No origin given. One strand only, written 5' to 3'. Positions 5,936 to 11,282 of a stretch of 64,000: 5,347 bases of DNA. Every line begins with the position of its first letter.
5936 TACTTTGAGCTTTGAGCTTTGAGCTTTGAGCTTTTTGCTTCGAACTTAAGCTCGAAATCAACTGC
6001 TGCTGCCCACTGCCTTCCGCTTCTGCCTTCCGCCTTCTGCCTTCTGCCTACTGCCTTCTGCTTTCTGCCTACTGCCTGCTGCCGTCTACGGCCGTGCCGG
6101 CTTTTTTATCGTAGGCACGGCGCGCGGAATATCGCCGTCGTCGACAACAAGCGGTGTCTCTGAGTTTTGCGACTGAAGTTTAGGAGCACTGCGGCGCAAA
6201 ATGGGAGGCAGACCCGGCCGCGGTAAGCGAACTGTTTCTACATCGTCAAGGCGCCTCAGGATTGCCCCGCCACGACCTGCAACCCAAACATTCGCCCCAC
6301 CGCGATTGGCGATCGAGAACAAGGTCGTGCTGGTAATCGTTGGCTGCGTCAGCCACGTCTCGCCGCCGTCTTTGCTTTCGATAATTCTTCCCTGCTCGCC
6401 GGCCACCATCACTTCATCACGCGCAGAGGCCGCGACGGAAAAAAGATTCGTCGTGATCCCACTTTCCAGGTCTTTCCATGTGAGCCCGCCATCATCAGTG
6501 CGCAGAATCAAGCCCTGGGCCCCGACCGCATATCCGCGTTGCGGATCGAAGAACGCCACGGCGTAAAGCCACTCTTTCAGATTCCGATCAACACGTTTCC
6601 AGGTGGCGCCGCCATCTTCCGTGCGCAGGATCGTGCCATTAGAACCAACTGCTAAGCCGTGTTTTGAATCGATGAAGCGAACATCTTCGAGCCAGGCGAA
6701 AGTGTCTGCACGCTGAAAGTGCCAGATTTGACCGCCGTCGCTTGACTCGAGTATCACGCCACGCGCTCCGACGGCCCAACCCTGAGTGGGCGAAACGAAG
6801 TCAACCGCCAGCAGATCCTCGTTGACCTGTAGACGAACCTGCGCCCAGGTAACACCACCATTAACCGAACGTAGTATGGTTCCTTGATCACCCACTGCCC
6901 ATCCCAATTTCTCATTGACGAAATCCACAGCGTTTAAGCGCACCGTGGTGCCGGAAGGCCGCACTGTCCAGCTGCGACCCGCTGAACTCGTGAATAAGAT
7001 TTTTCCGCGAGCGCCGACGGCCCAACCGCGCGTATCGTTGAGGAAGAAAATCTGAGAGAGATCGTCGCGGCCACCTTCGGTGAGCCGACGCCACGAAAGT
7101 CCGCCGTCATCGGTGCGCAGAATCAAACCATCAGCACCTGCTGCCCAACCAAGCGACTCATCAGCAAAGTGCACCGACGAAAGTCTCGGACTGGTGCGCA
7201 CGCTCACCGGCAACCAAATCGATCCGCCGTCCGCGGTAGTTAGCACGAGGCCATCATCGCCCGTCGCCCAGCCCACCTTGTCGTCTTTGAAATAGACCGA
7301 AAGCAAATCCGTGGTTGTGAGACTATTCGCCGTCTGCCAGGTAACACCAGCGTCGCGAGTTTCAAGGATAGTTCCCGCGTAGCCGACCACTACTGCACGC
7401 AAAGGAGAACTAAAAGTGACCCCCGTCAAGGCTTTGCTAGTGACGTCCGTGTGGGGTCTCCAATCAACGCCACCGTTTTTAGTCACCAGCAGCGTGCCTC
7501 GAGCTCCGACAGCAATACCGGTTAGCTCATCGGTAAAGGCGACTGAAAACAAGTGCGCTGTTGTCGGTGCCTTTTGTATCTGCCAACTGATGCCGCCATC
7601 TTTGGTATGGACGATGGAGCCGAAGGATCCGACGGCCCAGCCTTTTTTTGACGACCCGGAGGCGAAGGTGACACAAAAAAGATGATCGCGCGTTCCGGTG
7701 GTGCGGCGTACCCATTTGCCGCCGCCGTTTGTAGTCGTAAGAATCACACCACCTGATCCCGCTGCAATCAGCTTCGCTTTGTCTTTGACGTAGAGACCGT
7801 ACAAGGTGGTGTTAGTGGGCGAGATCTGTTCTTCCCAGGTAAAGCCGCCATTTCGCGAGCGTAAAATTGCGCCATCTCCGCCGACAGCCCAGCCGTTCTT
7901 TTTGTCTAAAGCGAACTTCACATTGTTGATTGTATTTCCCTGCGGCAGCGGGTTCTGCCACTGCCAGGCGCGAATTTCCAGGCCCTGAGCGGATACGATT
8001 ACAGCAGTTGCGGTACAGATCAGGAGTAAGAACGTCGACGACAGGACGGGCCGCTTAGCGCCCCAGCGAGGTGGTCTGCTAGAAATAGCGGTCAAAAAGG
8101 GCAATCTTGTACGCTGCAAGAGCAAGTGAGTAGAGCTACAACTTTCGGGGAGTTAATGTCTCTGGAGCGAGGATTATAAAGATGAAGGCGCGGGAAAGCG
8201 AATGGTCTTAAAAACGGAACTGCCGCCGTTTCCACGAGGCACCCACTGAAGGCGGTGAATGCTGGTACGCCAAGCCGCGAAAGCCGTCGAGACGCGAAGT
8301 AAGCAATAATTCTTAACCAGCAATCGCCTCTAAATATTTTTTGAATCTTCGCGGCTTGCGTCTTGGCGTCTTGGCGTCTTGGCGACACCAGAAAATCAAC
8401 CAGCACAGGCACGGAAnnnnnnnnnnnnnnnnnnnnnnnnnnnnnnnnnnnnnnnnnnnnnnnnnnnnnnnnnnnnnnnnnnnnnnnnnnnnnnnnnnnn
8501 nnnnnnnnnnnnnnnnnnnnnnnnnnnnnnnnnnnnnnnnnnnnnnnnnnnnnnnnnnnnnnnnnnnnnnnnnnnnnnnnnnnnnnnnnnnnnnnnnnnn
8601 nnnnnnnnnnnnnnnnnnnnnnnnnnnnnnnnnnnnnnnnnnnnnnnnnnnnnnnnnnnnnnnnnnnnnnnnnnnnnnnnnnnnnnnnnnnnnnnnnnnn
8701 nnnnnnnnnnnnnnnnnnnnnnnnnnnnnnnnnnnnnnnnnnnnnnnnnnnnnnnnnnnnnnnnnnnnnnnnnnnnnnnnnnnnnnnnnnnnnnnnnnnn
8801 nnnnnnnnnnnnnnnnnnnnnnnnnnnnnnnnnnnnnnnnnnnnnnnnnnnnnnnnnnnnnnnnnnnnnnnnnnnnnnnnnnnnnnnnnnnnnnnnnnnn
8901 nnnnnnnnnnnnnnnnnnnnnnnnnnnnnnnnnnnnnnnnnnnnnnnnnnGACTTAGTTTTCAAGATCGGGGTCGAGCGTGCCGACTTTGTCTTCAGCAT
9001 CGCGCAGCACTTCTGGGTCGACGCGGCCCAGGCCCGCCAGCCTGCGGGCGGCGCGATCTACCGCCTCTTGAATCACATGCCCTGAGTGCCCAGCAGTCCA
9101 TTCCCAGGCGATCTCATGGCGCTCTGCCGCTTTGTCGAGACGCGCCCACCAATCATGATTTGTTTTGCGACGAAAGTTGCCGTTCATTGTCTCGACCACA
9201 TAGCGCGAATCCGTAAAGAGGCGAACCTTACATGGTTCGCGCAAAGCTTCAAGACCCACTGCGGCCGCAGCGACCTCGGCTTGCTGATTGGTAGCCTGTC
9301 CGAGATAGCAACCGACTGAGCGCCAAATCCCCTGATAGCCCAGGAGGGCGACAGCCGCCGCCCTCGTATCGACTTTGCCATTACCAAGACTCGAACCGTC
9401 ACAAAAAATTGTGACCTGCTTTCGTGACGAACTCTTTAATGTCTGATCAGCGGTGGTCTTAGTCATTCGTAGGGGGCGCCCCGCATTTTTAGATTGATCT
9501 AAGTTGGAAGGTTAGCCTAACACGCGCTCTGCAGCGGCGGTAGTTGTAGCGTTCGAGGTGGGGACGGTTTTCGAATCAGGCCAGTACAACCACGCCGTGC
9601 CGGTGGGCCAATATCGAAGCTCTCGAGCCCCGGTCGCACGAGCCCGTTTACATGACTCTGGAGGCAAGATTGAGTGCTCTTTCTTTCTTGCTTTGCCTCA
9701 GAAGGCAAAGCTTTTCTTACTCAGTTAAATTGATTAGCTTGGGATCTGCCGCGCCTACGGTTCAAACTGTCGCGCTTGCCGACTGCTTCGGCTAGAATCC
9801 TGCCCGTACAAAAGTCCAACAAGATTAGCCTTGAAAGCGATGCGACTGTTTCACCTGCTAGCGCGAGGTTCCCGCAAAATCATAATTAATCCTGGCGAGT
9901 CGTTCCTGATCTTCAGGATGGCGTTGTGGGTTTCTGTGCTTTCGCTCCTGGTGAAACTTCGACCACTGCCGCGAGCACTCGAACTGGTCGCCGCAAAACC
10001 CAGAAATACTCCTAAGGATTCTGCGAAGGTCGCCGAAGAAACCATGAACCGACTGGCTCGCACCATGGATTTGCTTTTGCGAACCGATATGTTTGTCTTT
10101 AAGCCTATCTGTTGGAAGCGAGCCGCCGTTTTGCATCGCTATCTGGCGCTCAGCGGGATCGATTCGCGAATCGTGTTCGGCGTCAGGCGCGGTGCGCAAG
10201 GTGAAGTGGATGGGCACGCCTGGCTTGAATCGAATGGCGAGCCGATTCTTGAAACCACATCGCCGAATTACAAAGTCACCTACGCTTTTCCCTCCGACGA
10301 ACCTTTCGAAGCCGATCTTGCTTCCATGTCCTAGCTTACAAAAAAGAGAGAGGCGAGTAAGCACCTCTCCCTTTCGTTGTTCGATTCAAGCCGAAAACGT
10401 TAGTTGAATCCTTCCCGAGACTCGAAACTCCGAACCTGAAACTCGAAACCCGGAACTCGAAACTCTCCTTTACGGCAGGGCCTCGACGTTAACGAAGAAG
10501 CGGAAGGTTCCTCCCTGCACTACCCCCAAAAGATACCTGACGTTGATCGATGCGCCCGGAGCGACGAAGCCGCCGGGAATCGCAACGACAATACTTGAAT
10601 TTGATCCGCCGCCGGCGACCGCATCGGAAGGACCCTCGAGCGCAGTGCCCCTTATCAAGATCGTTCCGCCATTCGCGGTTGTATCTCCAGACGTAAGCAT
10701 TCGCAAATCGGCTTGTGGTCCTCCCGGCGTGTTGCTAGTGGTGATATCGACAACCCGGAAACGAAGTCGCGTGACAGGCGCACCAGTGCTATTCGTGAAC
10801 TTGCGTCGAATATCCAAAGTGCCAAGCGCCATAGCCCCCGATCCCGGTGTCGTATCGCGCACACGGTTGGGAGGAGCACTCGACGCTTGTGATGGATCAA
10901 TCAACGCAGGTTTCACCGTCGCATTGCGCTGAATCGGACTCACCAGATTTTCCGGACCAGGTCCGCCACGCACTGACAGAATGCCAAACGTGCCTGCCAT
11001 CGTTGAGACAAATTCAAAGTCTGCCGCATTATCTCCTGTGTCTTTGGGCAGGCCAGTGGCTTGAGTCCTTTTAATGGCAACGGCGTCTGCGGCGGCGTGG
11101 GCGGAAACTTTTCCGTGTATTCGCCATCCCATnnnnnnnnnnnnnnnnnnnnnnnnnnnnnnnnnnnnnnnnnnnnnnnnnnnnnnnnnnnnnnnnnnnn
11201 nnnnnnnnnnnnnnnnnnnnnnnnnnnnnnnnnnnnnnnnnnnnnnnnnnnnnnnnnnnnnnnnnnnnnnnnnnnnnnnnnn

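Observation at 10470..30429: Four secreted proteins with unrelated N-terminal architectures share one ~175-aa C-terminal module ending FRF.VNVEALP (three with an LTD in front)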

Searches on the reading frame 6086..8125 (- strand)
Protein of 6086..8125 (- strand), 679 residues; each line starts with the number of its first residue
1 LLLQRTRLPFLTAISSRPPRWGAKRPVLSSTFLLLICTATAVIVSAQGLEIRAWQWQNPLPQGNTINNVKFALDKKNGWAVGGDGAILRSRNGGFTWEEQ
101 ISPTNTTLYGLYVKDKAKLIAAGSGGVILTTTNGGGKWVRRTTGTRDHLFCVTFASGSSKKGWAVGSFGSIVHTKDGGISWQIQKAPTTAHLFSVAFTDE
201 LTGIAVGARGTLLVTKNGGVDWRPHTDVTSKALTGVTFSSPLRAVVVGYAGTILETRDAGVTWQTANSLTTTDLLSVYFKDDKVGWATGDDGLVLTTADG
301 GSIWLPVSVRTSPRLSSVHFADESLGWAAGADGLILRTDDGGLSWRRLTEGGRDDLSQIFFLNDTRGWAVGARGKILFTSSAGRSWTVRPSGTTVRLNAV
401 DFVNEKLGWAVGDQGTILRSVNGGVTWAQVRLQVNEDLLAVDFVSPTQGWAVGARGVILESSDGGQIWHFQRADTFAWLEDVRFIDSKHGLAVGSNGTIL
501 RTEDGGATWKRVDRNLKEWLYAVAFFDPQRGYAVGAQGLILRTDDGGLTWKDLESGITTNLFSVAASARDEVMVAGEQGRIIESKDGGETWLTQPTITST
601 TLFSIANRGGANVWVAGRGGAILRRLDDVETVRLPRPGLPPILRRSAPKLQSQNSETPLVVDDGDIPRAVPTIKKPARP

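Call 24: search_protein_families(library=pfam, proteins=[window:6086-8125:-], max_evalue=0.001)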
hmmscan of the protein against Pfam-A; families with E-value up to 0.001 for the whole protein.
window:6086-8125:- (679 aa): 5 families
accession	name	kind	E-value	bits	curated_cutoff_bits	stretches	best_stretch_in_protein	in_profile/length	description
PF14870.12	PSII_BNR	-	8.7e-71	239.1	27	10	509-591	9-94/303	Photosynthesis system II assembly factor YCF48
PF15902.12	Sortilin-Vps10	-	8.7e-19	68.1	33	1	498-594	2-112/446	Sortilin, neurotensin receptor 3,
PF02012.26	BNR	-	5.9e-11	41.1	27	0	542-551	2-11/12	BNR/Asp-box repeat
PF19135.5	DUF5818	-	0.00039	20.4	27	0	289-305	7-23/57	Protein of unknown function (DUF5818)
PF19755.4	DUF6242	-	0.0009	19.6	29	0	530-591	154-217/217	Domain of unknown function (DUF6242)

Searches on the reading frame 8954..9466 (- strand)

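Call 24: search_protein_families(library=pfam, proteins=[window:8954-9466:-], max_evalue=0.001)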
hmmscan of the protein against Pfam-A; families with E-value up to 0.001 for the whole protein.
window:8954-9466:- (170 aa): 1 family
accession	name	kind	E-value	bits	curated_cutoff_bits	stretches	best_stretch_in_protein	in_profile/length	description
PF00075.30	RNase_H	-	2.3e-23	83.3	25.8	1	16-142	2-138/141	RNase H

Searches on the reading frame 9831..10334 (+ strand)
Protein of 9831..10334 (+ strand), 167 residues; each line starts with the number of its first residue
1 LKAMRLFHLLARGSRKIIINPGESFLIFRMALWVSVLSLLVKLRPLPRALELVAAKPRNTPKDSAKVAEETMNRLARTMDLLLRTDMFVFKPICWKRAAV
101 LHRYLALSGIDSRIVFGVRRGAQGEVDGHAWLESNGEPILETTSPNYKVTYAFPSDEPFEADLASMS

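Call 73: search_protein_families(library=pfam, proteins=[window:9831-10334:+], max_evalue=0.01)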
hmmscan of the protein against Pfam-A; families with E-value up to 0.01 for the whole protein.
window:9831-10334:+ (167 aa): 2 families
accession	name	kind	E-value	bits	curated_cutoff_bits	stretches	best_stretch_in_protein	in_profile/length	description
PF13471.12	Transglut_core3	-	1.3e-14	54.5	26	1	36-145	4-108/117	Transglutaminase-like superfamily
PF01841.26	Transglut_core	-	0.0013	19.4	23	1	92-133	52-95/108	Transglutaminase-like superfamily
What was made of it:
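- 9831..10334 (+): Context: Transglut_core3 (lasso-peptide B2-like) gene, the conserved downstream border of the island of LTD-module genes. Pfam PF13471 E 1.3e-14 (call 73).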

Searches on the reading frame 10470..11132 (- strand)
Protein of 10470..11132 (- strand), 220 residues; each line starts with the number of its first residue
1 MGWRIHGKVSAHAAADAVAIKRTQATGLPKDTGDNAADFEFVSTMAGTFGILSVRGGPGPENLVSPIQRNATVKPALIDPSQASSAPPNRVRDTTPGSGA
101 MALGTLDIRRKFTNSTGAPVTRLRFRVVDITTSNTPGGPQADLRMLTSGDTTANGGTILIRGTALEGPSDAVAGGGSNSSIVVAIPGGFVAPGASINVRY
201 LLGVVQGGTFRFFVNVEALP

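Call 7: search_protein_families(library=pfam, proteins=[window:10470-11132:-], max_evalue=0.01)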
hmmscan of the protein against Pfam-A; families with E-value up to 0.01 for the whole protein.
window:10470-11132:- (220 aa): 0 families

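Call 8: search_protein_families(library=ncbifam, proteins=[window:10470-11132:-], max_evalue=0.01)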
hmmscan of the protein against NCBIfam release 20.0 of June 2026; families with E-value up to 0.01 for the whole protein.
window:10470-11132:- (220 aa): 0 families

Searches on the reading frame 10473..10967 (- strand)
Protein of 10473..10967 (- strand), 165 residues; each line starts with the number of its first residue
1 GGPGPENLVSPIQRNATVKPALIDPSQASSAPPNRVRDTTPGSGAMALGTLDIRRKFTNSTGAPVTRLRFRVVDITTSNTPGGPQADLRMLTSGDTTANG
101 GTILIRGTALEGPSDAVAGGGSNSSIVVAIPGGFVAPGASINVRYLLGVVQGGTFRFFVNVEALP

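Call 41: search_protein_families(library=pfam, proteins=[window:10473-10967:-], max_evalue=10)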
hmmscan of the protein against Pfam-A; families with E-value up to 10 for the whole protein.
window:10473-10967:- (165 aa): 0 families
